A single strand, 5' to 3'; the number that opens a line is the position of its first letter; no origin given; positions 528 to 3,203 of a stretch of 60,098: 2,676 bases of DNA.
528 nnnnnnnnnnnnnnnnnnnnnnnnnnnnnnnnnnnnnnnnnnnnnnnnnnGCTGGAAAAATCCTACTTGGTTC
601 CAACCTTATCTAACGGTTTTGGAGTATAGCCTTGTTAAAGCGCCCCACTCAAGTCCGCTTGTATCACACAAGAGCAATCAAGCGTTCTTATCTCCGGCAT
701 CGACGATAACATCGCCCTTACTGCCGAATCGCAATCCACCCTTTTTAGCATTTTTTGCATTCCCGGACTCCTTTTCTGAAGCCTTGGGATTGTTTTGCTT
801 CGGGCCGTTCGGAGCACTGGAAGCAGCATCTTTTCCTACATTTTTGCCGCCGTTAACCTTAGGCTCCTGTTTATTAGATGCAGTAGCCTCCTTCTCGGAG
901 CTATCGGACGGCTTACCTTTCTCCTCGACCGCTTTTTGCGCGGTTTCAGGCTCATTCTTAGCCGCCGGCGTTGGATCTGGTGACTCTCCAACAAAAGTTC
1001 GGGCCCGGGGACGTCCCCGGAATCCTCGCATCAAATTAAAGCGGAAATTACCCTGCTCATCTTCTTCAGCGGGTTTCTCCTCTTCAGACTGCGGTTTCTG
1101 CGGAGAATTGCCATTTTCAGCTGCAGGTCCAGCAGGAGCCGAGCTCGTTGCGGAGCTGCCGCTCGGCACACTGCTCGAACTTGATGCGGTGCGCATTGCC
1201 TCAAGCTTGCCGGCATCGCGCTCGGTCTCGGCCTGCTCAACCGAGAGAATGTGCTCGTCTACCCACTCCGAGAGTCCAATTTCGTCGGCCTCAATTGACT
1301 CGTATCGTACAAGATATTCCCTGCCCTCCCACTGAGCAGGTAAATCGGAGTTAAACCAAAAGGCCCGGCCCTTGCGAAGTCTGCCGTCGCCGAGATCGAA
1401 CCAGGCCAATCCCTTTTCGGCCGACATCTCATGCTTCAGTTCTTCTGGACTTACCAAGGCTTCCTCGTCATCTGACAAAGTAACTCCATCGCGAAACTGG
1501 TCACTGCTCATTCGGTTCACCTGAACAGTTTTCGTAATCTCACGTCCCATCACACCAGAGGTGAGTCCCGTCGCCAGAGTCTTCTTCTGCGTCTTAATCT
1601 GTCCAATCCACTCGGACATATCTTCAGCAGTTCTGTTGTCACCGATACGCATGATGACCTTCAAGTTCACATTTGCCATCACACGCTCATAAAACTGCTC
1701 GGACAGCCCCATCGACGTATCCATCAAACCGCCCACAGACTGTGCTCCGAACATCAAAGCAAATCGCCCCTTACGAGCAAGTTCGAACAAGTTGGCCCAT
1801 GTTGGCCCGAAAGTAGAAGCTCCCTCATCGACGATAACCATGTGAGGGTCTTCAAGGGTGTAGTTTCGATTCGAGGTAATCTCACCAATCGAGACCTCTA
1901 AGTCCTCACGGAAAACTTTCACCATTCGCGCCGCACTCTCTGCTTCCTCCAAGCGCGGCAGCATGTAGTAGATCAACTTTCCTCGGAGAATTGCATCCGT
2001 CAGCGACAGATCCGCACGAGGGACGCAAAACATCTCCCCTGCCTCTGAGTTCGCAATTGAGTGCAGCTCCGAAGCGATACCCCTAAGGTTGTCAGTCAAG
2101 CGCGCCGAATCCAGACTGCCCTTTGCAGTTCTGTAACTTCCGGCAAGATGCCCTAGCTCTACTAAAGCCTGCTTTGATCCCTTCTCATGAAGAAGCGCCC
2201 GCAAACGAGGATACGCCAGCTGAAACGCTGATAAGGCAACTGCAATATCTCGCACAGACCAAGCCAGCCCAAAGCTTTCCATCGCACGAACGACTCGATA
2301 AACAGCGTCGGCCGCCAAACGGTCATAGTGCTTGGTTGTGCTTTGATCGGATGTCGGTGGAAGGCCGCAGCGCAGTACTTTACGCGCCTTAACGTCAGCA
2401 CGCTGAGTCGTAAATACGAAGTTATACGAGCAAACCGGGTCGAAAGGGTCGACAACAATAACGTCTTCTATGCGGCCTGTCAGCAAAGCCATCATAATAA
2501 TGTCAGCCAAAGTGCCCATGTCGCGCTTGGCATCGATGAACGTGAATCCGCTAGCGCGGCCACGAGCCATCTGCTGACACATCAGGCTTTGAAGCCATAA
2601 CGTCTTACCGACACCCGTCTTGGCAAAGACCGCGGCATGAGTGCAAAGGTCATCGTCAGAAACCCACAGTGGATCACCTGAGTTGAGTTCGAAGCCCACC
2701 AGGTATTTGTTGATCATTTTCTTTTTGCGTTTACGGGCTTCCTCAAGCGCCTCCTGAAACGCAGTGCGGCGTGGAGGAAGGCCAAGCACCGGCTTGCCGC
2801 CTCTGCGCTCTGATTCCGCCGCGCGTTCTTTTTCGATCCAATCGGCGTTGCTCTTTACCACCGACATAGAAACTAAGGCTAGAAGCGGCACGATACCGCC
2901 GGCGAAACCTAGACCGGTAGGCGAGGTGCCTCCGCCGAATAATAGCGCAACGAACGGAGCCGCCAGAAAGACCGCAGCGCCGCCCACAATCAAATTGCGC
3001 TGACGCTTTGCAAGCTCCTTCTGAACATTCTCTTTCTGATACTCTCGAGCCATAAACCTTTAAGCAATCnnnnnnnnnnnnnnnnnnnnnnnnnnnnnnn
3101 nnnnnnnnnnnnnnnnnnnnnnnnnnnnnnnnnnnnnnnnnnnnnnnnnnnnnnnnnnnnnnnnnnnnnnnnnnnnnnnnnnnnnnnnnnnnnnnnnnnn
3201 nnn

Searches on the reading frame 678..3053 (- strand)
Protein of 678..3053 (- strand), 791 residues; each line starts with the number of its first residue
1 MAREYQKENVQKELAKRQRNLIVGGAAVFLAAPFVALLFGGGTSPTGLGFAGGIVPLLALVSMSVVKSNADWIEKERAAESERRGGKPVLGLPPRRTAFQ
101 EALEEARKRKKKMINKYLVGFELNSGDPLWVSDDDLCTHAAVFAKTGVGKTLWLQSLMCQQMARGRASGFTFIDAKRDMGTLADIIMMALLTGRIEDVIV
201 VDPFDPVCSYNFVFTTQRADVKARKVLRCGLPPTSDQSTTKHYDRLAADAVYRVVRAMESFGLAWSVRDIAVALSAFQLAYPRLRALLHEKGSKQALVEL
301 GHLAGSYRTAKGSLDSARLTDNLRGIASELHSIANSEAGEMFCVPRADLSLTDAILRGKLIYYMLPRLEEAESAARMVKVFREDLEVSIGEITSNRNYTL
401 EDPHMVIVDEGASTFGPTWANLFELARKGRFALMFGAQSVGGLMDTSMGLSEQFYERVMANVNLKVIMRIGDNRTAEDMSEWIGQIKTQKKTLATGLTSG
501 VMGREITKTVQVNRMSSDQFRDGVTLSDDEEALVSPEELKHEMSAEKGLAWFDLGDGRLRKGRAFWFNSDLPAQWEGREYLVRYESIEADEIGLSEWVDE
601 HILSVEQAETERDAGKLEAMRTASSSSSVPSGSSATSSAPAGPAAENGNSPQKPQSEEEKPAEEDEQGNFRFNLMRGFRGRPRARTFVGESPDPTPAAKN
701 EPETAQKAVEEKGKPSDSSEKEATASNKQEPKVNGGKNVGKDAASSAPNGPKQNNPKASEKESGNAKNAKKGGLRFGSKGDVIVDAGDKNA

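Call 22: search_protein_families(library=pfam, proteins=[window:678-3053:-], max_evalue=0.01)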
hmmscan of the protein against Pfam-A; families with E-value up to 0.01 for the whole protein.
window:678-3053:- (791 aa): 2 families
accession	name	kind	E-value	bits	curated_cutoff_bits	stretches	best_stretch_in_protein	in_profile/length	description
PF12696.13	TraG-D_C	-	7.6e-07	29.5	22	1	405-515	3-98/126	TraM recognition site of TraD and TraG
PF10412.15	TrwB_AAD_bind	-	0.0017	17.8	20.5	0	451-502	291-342/387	Type IV secretion-system coupling protein DNA-binding domain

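Call 73: search_protein_families(library=ncbifam, proteins=[window:678-3053:-], max_evalue=0.01)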
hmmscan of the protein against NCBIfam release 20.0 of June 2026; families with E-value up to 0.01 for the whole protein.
window:678-3053:- (791 aa): 3 families
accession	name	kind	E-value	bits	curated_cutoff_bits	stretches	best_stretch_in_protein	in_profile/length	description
TIGR03743.1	SXT_TraD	subfamily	1.6e-15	56.6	366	2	110-271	149-305/636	conjugative transfer system coupling protein TraD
NF041447.1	TrbC_conju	equivalog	4.5e-15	55.1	800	2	125-201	117-191/685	F-type conjugative transfer protein TrbC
TIGR03754.1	conj_TOL_TraD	equivalog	3.8e-05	22.4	647.55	0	117-201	161-242/643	type IV conjugative transfer system coupling protein TraD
